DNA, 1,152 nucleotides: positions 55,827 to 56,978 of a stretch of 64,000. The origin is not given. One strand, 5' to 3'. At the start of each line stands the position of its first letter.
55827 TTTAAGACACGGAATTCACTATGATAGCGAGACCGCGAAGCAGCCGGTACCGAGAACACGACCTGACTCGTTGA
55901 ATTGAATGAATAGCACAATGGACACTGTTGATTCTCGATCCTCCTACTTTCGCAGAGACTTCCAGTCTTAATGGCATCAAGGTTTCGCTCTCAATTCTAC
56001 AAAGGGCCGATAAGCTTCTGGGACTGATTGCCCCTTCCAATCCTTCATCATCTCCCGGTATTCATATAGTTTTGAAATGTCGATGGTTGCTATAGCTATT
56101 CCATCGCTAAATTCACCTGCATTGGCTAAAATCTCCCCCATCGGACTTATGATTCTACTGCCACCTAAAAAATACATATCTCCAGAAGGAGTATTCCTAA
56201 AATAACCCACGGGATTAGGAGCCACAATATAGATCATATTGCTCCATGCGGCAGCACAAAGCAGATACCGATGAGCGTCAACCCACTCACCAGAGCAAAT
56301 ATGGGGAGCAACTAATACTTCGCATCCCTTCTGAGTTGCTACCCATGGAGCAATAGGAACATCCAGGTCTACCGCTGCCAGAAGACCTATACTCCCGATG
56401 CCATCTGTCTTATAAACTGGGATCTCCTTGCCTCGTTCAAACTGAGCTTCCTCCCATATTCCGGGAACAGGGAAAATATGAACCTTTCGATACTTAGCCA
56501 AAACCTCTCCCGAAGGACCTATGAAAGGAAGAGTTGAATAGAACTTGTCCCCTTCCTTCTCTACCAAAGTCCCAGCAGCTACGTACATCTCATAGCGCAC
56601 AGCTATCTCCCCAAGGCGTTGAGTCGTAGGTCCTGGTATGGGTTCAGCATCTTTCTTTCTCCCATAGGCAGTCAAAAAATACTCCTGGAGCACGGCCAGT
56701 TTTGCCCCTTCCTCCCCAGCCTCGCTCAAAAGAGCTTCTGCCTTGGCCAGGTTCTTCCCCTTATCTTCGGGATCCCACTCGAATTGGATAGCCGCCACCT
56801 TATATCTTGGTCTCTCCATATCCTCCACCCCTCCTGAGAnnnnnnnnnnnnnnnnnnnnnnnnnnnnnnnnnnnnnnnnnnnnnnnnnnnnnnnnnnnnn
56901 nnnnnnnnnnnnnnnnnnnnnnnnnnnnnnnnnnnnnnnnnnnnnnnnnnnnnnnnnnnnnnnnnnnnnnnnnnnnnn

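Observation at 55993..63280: A 6.1-kb gene block containing the amber-interrupted mtbB is bracketed by an intact and a decayed copy of the same nitrilase gene (Campbell-type insertion or duplication footprint)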

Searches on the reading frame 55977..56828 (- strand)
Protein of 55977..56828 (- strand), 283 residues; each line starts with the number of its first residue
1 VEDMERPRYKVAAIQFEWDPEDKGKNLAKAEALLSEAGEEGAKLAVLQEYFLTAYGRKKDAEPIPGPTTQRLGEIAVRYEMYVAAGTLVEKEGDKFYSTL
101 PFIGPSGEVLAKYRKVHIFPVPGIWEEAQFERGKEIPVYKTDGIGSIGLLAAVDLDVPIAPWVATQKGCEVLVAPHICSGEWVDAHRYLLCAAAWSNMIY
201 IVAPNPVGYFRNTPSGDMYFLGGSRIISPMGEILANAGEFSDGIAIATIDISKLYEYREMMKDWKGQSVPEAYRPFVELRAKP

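Call 8: search_protein_families(library=pfam, proteins=[window:55977-56828:-])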
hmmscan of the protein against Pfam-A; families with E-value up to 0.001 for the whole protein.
window:55977-56828:- (283 aa): 1 family
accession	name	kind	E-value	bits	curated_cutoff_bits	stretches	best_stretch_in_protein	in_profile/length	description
PF00795.27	CN_hydrolase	-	7e-47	160.4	23.2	1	10-258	1-255/256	Carbon-nitrogen hydrolase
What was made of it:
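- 55977..56828 (-): Intact nitrilase-superfamily (CN_hydrolase) gene, copy A. An alternative ATG start lies at 56819. It is the last gene of the permease / 245-aa / metallophosphoesterase / nitrilase operon. Pfam PF00795, E 7e-47 (call 8).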

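Call 9: find_encoding_contigs(protein=window:55977-56828:-, flank=10000, max_places=10)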
Protein window:55977-56828:- (283 aa): no gene with exactly this product is on record in the collection.

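Call 10: find_homologous_proteins(query=window:55977-56828:-)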
Query window:55977-56828:- (283 aa): 453 proteins with E <= 0.001 among 1820 candidates; the best 120 are listed.
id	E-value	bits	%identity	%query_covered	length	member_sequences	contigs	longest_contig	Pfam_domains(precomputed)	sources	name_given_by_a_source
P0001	2.3e-187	639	100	99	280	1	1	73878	PF00795.28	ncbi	-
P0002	1.5e-163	561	86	99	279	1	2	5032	PF00795.28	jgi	-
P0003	6.6e-134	464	74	96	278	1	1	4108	PF00795.28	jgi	-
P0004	6.6e-134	464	73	97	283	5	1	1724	PF00795.28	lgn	-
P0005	1.3e-130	453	70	99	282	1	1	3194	PF00795.28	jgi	-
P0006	3.1e-115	402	69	96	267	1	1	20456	PF00795.28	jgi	-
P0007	9.4e-76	273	49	97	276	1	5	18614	PF00795.28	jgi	-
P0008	2.5e-68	248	47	96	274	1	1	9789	PF00795.28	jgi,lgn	-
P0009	4.3e-68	248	44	94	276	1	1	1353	PF00795.28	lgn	-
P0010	4.8e-58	215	44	96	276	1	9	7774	PF00795.28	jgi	jgi:predicted amidohydrolase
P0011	1.6e-46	177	40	96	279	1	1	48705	PF00795.28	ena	-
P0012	9.5e-41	158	37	96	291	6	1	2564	PF00795.28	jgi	jgi:N-carbamoylputrescine amidase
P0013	3.2e-36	143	35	96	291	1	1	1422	PF00795.28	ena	-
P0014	1.5e-34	138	34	98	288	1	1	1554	PF00795.28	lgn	-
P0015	3.3e-29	120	35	95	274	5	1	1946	PF00795.28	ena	-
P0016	8.7e-29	119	35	94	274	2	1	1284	PF00795.28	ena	-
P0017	3.0e-28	117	34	94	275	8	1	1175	PF00795.28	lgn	-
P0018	5.1e-28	116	35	89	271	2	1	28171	PF00795.28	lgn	-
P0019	8.0e-28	116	35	89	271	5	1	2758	PF00795.28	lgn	-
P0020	8.4e-28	115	33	94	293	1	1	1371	PF00795.28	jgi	jgi:deaminated glutathione amidase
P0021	1.2e-27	115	35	89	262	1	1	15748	PF00795.28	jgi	jgi:deaminated glutathione amidase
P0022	1.7e-27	114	35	89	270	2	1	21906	PF00795.28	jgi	-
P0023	1.9e-27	114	36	89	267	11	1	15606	PF00795.28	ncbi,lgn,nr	ncbi:MAG: carbon-nitrogen hydrolase family protein [Candidatus Binatia bacterium]|nr:carbon-nitrogen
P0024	2.7e-27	114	36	90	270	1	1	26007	PF00795.28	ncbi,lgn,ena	-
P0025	8.0e-27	112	33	94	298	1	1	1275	PF00795.28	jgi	jgi:predicted amidohydrolase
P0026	9.8e-27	112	36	89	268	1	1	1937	PF00795.28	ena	-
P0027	1.3e-26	112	34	82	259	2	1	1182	PF00795.28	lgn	-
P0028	1.6e-26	111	34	94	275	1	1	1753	PF00795.28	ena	-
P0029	1.6e-26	111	34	98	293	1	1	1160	PF00795.28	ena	-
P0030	1.7e-26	111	35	86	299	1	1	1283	PF00795.28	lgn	-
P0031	4.3e-26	110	34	90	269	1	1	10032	PF00795.28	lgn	-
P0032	6.8e-26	109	34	94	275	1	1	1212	PF00795.28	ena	-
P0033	8.1e-26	109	33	89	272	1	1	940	PF00795.28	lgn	-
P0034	1.1e-25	109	32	94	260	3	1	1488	PF00795.28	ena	-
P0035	2.5e-25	107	37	87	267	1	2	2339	PF00795.28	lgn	-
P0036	3.6e-25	107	33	93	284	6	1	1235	PF00795.28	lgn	-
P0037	6.1e-25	106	34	93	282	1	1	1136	PF00795.28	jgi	jgi:deaminated glutathione amidase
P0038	6.2e-25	106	34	93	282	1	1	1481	PF00795.28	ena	-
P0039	6.4e-25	106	33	92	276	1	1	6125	PF00795.28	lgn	-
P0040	9.1e-25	105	32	93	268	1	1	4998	PF00795.28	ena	-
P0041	9.9e-25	105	34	89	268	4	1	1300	PF00795.28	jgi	-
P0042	1.1e-24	105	33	94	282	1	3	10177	PF00795.28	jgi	jgi:predicted amidohydrolase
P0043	1.8e-24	105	32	93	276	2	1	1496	PF00795.28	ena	-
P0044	2.1e-24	104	33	89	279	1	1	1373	PF00795.28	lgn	-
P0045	2.7e-24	104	35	85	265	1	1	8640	PF00795.28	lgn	-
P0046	3.3e-24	104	35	89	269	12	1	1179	PF00795.28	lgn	-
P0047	3.9e-24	103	33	93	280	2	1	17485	PF00795.28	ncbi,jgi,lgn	jgi:predicted amidohydrolase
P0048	4.6e-24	103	35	89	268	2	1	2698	PF00795.28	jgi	jgi:predicted amidohydrolase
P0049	7.5e-24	102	32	93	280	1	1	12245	PF00795.28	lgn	-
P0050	8.3e-24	102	33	88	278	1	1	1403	PF00795.28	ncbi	-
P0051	1.1e-23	102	33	93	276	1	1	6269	PF00795.28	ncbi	-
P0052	1.7e-23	101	31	84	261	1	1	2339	PF00795.28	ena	-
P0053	1.7e-23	101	31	90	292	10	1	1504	PF00795.28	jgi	jgi:predicted amidohydrolase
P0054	2.0e-23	101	34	87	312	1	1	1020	PF00795.28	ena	-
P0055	4.4e-23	100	31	89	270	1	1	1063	PF00795.28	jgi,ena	-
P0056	2.3e-22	98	32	95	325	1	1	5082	PF00795.28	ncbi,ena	-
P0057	3.1e-22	97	31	93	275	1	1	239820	PF00795.28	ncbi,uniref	ncbi:carbon-nitrogen hydrolase family protein [Lysinibacillus sp. NPDC056232]|uniref:carbon-nitrogen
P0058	4.1e-22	97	32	92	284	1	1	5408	PF00795.28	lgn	-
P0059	4.9e-22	97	34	90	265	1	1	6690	PF00795.28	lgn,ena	-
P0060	5.0e-22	96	32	87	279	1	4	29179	PF00795.28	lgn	-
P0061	5.6e-22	96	31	93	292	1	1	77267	PF00795.28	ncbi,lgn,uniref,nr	ncbi:carbon-nitrogen hydrolase [Desulfovibrio inopinatus]|uniref:carbon-nitrogen hydrolase n=1 Tax=D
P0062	5.6e-22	96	34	88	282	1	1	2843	PF00795.28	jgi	jgi:predicted amidohydrolase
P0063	1.2e-21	95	31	88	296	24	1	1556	PF00795.28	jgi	-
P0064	1.8e-21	95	31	90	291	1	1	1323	PF00795.28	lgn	-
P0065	2.0e-21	95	34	92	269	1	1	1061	PF00795.28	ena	-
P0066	2.3e-21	94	34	89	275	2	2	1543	PF00795.28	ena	-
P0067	2.8e-21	94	31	87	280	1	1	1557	PF00795.28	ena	-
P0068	2.8e-21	94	33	84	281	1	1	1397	PF00795.28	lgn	-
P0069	4.4e-21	93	33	94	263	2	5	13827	PF00795.28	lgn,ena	-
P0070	5.1e-21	93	32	90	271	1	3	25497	PF00795.28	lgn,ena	-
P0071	5.5e-21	93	31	95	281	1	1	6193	PF00795.28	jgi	jgi:predicted amidohydrolase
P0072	7.3e-21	93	32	95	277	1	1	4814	PF00795.28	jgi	jgi:predicted amidohydrolase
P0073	8.4e-21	92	36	86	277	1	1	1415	PF00795.28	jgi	jgi:predicted amidohydrolase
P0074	1.1e-20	92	32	89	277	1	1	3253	PF00795.28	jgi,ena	-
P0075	1.3e-20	92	32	88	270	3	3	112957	PF00795.28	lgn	-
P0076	1.6e-20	92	30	94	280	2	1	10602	PF00795.28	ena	-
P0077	2.1e-20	91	33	89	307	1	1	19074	PF00795.28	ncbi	-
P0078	2.1e-20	91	34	91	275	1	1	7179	PF00795.28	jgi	jgi:deaminated glutathione amidase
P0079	2.4e-20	91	34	95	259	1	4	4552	PF00795.28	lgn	-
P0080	2.8e-20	91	30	98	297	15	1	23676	PF00795.28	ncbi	-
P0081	2.9e-20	91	28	95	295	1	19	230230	PF00795.28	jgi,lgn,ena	-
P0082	3.3e-20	91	36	86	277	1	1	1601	PF00795.28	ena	-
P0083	3.5e-20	90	30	95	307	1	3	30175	PF00795.28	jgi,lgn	-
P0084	3.9e-20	90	32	89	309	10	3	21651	PF00795.28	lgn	-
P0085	4.1e-20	90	31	95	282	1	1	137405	PF00795.28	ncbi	-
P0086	5.4e-20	90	29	71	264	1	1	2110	PF00795.28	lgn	-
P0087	5.8e-20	90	33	91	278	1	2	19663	PF00795.28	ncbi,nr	ncbi:MAG: carbon-nitrogen hydrolase family protein [Planctomycetes bacterium]|nr:carbon-nitrogen hyd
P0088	6.1e-20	90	32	89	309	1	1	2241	PF00795.28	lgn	-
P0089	9.8e-20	89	33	84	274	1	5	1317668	PF00795.28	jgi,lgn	jgi:predicted amidohydrolase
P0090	9.9e-20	89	31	93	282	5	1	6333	PF00795.28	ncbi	ncbi:MAG: nitrilase-related carbon-nitrogen hydrolase [Gaiellaceae bacterium]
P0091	1.1e-19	89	32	90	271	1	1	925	PF00795.28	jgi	jgi:predicted amidohydrolase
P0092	1.2e-19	89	32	86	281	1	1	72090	PF00795.28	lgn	-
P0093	2.1e-19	88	34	77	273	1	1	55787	PF00795.28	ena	-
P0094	3.0e-19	87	32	96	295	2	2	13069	PF00795.28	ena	-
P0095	3.0e-19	87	33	88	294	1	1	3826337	PF00795.28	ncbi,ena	-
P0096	3.1e-19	87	30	88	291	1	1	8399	PF00795.28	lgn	-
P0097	3.5e-19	87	28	95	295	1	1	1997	PF00795.28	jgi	jgi:N-carbamoylputrescine amidase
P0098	3.6e-19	87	31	97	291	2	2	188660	PF00795.28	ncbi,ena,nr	ncbi:MAG: acyltransferase [Betaproteobacteria bacterium]|nr:acyltransferase [Betaproteobacteria bact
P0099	4.4e-19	87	32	90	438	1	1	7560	PF00795.28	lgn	-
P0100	4.4e-19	87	28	89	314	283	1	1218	PF00795.28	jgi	jgi:N-carbamoylputrescine amidase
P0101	4.5e-19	87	30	88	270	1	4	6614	PF00795.28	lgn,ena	-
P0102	4.6e-19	87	29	95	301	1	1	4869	PF00795.28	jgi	jgi:N-carbamoylputrescine amidase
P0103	6.2e-19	86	32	89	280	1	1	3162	PF00795.28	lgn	-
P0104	7.1e-19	86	36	81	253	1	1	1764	PF00795.28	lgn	-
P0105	9.0e-19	86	30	93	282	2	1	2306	PF00795.28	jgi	jgi:beta-ureidopropionase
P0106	9.8e-19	86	32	88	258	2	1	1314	PF00795.28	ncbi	-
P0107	1.1e-18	86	34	86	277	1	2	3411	PF00795.28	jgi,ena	-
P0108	1.1e-18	86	29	93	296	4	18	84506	PF00795.28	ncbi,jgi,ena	ncbi:MAG: carbon-nitrogen hydrolase [Bryobacteraceae bacterium]|jgi:N-carbamoylputrescine amidase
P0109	1.3e-18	85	33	93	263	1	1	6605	PF00795.28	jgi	-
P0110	1.4e-18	85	30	96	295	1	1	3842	PF00795.28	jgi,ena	-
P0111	1.5e-18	85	32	86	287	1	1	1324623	PF00795.28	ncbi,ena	-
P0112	1.7e-18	85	28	89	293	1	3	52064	PF00795.28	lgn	-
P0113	1.8e-18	85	33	88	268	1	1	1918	PF00795.28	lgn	-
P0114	1.9e-18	85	31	88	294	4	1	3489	PF00795.28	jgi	jgi:N-carbamoylputrescine amidase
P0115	1.9e-18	85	30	92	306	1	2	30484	PF00795.28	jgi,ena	jgi:N-carbamoylputrescine amidase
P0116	2.3e-18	84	31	92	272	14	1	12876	PF00795.28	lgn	-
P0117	2.7e-18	84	30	92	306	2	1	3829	PF00795.28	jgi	-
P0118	2.7e-18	84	30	92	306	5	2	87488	PF00795.28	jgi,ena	-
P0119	3.0e-18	84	30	88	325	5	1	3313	PF00795.28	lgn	-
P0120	3.6e-18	84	33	88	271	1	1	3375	PF00795.28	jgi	-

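Call 11: find_encoding_contigs(protein=P0001, flank=10000, max_places=4)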
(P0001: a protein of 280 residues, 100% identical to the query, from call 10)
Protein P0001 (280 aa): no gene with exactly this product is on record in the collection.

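Call 12: find_encoding_contigs(protein=P0002, flank=10000, max_places=4)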
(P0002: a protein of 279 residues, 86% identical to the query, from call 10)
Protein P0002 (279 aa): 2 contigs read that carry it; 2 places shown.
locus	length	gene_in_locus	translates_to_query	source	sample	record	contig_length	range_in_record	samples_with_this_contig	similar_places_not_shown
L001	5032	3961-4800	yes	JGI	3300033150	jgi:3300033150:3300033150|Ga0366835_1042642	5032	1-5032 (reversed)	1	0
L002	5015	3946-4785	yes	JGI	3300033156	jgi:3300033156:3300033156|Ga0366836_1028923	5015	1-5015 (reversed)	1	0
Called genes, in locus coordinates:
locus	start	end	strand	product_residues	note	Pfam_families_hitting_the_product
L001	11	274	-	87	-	-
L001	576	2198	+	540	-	PF00324:AA_permease, PF13520:AA_permease_2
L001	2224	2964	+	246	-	-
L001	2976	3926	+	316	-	-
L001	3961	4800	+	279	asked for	PF00795:CN_hydrolase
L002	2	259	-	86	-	?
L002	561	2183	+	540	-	PF00324:AA_permease, PF13520:AA_permease_2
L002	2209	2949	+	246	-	-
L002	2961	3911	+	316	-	-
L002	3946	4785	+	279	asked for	PF00795:CN_hydrolase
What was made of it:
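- This would fit a module that sits in variable contexts (call 12).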

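Call 13: find_encoding_contigs(protein=P0006, flank=10000, max_places=4)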
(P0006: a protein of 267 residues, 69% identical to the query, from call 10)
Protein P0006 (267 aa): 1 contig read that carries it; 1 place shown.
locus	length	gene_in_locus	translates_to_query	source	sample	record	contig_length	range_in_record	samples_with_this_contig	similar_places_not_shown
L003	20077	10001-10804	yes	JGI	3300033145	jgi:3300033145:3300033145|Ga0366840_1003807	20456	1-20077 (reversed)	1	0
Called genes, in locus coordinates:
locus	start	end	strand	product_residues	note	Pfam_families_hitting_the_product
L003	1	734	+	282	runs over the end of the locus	PF02775:TPP_enzyme_C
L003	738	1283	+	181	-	PF01558:POR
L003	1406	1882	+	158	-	PF12903:DUF3830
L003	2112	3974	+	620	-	PF02730:AFOR_N, PF01314:AFOR_C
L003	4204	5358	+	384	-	PF12832:MFS_1_like, PF07690:MFS_1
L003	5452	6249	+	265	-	PF02525:Flavodoxin_2, PF03358:FMN_red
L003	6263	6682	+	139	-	PF13237:Fer4_10 (weak), PF13247:Fer4_11, PF12838:Fer4_7, PF14697:Fer4_21 (weak), PF13187:Fer4_9 (weak), PF25160:LdpA_Fe-S-bd (weak), PF00037:Fer4, PF12837:Fer4_6 (weak), +2 more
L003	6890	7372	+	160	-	PF13237:Fer4_10 (faint), PF14697:Fer4_21 (faint), PF25160:LdpA_Fe-S-bd (faint), PF12837:Fer4_6 (faint), PF12838:Fer4_7 (faint)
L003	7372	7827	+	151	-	PF13237:Fer4_10 (faint), PF13187:Fer4_9 (weak), PF13247:Fer4_11, PF12838:Fer4_7 (weak), PF25160:LdpA_Fe-S-bd (weak), PF00037:Fer4, PF12797:Fer4_2 (weak), PF12837:Fer4_6 (weak), +5 more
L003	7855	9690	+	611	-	PF02730:AFOR_N, PF01314:AFOR_C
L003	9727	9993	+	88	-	PF02597:ThiS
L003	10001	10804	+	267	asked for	PF00795:CN_hydrolase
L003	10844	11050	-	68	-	-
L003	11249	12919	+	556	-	PF13520:AA_permease_2 (weak)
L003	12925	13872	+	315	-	PF00149:Metallophos (faint)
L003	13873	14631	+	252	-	-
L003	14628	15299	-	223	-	-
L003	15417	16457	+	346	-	PF02615:Ldh_2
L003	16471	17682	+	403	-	PF07690:MFS_1, PF12832:MFS_1_like, PF07690:MFS_1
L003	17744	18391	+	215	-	PF00406:ADK, PF13207:AAA_17, PF13238:AAA_18, PF05191:ADK_lid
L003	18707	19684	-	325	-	PF00493:MCM, PF00004:AAA (weak)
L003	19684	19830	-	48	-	-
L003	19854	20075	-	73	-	?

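Call 17: find_related_loci(query=A1, collection=genome_contigs, flank=10000)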
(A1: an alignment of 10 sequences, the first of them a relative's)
Query A1 (280 aa) in genome_contigs; peptide patterns used: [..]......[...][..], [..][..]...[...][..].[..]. (x = any residue, [..] = any of these).
24 stretches matched a pattern, but none encodes a relative of the query by tblastn (E <= 1e-3).
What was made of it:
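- Tried and rejected: No relative was found in 185,579 species representatives (call 17).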

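Call 18: find_related_loci(query=A1, collection=metagenome_contigs, flank=10000)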
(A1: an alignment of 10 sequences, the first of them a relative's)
Query A1 (280 aa) in metagenome_contigs; peptide patterns used: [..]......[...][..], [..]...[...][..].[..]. (x = any residue, [..] = any of these).
397 stretches matched a pattern; 6 encode a relative of the query (tblastn E <= 1e-3); 6 distinct loci.
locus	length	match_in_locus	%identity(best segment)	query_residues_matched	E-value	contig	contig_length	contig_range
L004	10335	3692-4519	72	1-276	1e-137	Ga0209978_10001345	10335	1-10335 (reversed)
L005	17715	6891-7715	73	5-279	2e-136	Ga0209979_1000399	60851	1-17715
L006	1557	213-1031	44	5-275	4e-67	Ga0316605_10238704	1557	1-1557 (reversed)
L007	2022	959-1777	44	5-275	5e-66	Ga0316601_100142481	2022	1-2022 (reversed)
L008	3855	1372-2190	42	5-275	2e-61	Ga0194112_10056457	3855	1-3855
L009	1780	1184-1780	43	5-203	1e-51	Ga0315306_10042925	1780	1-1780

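Call 48: find_encoding_contigs(protein=P0003, flank=10000, max_places=3)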
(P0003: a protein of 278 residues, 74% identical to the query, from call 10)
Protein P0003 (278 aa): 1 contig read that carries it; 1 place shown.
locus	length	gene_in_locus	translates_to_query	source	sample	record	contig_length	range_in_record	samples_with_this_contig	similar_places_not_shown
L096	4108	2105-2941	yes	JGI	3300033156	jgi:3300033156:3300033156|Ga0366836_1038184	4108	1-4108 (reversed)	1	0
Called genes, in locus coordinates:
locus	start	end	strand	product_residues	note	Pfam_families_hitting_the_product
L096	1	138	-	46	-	?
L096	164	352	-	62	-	-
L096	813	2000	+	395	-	PF01180:DHO_dh, PF00037:Fer4 (weak), PF12838:Fer4_7, PF13187:Fer4_9 (weak), PF13237:Fer4_10, PF14697:Fer4_21, PF25160:LdpA_Fe-S-bd (weak), PF00037:Fer4, +2 more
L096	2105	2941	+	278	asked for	PF00795:CN_hydrolase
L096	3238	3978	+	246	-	PF02525:Flavodoxin_2, PF03358:FMN_red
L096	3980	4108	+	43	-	?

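Call 54: search_protein_families(library=ncbifam, proteins=[window:55977-56828:-], max_evalue=0.001)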
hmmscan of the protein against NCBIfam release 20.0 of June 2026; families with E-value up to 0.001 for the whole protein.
window:55977-56828:- (283 aa): 10 families
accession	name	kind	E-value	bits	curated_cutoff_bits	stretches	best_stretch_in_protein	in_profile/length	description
NF040852.1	nitrile_Arch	equivalog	5.1e-26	91.4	500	1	10-259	2-250/262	nitrilase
TIGR03381.1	agmatine_aguB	equivalog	3.2e-23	82.5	410.25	1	10-265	2-269/279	N-carbamoylputrescine amidase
NF033621.1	de_GSH_amidase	exception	4.3e-18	65.6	355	1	10-261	1-247/260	deaminated glutathione amidase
NF043013.1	DeGluthAmidYersProt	equivalog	1.4e-11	44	500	1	26-262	20-263/278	deaminated glutathione amidase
TIGR04048.1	nitrile_sll0784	equivalog_domain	1.1e-10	40.9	502.6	1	10-170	4-177/301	Nit6803 family nitrilase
NF007757.0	PRK10438.1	equivalog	2.3e-10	40.1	249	1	21-266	16-249/256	amidohydrolase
NF009802.0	PRK13286.1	equivalog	1.1e-07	31.1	427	1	38-262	48-271/345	aliphatic amidase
NF010588.0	PRK13981.1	equivalog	1.6e-06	26.8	479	1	10-253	6-249/546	NAD+ synthase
NF009803.0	PRK13287.1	equivalog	3.9e-06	25.8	406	1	35-249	46-257/333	formamidase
TIGR00546.1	lnt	equivalog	6.5e-05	22.3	132.9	1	5-120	156-275/395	apolipoprotein N-acyltransferase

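Call 63: find_encoding_contigs(protein=P0007, flank=8000, max_places=2)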
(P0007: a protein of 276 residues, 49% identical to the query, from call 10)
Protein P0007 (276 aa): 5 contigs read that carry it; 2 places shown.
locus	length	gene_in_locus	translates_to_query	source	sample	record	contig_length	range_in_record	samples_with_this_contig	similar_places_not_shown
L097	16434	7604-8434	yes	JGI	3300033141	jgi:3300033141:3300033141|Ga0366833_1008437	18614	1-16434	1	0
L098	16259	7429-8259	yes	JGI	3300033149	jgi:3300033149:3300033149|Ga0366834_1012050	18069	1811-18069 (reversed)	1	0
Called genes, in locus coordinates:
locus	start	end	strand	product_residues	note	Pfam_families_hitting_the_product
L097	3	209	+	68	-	?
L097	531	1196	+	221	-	PF00392:GntR, PF01325:Fe_dep_repress (faint), PF07729:FCD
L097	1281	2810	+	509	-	PF01266:DAO, PF03486:HI0933_like (faint), PF07992:Pyr_redox_2 (faint), PF13450:NAD_binding_8 (weak), PF13738:Pyr_redox_3 (faint), PF04324:Fer2_BFD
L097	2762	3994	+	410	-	PF00070:Pyr_redox (faint), PF00890:FAD_binding_2 (weak), PF01134:GIDA (faint), PF01266:DAO (faint), PF07992:Pyr_redox_2, PF12831:FAD_oxidored (weak), PF13450:NAD_binding_8 (weak), PF13738:Pyr_redox_3, +1 more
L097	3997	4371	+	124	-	PF07892:DUF1667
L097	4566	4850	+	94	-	-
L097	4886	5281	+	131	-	PF04126:Cyclophil_like (weak), PF12903:DUF3830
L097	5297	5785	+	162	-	PF18631:Cucumopine_C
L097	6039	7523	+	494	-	PF00474:SSF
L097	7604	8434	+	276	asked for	PF00795:CN_hydrolase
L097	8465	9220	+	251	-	PF03358:FMN_red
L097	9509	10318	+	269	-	PF03417:AAT (weak)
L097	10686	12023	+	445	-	PF03972:MmgE_PrpD_N, PF19305:MmgE_PrpD_C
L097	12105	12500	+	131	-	PF04126:Cyclophil_like, PF12903:DUF3830 (weak)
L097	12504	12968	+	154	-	PF18631:Cucumopine_C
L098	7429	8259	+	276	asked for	PF00795:CN_hydrolase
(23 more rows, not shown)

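Call 64: find_encoding_contigs(protein=P0005, flank=8000, max_places=2)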
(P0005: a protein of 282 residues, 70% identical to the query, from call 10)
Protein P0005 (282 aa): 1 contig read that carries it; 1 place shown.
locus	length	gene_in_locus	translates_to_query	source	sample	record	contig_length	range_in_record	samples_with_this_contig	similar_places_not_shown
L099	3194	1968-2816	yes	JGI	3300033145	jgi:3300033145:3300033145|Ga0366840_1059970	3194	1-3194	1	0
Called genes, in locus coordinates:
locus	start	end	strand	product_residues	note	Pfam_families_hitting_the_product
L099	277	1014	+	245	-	PF02525:Flavodoxin_2 (weak), PF03358:FMN_red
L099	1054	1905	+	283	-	PF00795:CN_hydrolase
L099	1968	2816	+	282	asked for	PF00795:CN_hydrolase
